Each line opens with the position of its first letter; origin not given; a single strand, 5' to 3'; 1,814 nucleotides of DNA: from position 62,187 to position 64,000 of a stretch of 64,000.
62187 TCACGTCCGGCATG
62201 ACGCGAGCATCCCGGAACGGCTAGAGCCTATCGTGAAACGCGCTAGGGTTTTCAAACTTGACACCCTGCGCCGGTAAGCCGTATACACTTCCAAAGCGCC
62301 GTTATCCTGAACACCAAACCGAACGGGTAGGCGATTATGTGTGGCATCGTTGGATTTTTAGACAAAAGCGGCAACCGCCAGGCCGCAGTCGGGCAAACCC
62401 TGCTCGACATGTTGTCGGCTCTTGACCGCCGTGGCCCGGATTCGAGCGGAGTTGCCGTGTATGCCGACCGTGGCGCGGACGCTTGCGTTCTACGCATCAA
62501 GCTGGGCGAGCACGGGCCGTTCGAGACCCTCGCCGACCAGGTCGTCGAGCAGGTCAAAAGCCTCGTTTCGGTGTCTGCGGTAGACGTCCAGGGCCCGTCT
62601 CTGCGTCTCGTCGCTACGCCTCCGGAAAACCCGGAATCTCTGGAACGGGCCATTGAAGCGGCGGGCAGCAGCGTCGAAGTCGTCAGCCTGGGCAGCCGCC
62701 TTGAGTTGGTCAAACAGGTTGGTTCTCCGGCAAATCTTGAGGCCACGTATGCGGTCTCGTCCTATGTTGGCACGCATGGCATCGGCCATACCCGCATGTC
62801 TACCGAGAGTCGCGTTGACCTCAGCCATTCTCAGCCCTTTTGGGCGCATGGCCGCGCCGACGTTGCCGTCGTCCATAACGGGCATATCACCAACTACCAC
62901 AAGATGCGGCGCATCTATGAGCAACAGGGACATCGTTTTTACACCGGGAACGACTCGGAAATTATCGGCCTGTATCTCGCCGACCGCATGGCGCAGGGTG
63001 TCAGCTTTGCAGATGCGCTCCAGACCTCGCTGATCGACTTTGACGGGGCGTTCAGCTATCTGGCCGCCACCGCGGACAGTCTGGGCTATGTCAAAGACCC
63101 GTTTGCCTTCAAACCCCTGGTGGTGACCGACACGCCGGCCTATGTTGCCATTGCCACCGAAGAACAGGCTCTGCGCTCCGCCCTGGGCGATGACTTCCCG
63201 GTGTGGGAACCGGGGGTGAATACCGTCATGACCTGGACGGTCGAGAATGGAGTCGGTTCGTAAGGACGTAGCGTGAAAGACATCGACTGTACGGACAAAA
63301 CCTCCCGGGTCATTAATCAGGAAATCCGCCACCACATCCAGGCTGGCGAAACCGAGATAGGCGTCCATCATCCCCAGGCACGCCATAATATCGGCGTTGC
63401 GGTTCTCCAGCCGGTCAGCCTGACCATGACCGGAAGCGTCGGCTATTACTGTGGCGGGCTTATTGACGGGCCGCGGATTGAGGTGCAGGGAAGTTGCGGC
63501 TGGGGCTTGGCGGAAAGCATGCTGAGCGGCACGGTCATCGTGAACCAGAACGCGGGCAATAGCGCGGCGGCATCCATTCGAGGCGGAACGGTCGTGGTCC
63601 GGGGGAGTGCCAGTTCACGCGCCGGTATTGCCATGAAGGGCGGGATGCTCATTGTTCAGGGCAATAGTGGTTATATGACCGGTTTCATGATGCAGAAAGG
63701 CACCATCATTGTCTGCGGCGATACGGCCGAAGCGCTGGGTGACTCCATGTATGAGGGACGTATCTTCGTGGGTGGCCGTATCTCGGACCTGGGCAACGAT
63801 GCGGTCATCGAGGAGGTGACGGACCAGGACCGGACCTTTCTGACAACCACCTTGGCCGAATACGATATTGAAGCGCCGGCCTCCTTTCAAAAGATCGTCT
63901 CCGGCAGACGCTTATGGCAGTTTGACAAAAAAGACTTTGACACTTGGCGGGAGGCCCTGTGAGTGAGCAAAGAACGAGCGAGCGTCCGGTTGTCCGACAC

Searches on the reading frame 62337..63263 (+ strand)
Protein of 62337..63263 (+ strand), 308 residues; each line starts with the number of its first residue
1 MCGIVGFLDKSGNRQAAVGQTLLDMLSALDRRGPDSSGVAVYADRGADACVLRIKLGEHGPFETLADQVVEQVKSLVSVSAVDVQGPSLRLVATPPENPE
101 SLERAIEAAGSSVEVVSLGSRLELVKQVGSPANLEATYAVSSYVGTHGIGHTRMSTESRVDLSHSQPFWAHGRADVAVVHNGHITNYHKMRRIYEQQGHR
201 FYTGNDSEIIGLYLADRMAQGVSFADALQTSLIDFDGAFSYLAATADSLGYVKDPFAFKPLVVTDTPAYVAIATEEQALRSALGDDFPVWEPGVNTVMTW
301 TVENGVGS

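Call 32: search_protein_families(library=ncbifam, proteins=[window:62337-63263:+], max_evalue=1e-15)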
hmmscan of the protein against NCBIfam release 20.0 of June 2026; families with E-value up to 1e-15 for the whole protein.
window:62337-63263:+ (308 aa): 4 families
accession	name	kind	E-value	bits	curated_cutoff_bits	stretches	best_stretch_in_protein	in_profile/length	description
NF001484.0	PRK00331.1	subfamily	1.4e-28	99.7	381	1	113-280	36-199/601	isomerizing glutamine--fructose-6-phosphate transaminase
TIGR01135.1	glmS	equivalog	3.4e-27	95.2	418.05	1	119-279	38-197/607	glutamine--fructose-6-phosphate transaminase (isomerizing)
TIGR01134.1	purF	equivalog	7.9e-25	88.1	350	1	107-284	29-202/432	amidophosphoribosyltransferase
TIGR01536.1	asn_synth_AEB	equivalog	3e-20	72.7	267.1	0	147-282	46-169/517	asparagine synthase (glutamine-hydrolyzing)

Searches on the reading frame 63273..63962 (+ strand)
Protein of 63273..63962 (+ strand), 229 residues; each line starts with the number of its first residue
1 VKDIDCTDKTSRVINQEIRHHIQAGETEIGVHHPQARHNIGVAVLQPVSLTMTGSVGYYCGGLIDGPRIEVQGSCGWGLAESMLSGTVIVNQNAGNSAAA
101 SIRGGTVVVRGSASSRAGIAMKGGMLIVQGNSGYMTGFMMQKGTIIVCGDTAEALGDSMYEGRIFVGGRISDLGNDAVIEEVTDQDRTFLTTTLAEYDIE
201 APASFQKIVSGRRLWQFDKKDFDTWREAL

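Call 32: search_protein_families(library=ncbifam, proteins=[window:63273-63962:+], max_evalue=1e-15)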
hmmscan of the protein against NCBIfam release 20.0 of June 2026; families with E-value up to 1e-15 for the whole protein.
window:63273-63962:+ (229 aa): 1 family
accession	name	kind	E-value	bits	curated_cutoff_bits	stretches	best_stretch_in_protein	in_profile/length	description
TIGR03122.1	one_C_dehyd_C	equivalog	6.7e-23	81.2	130.65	1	49-195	82-233/260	formylmethanofuran dehydrogenase subunit C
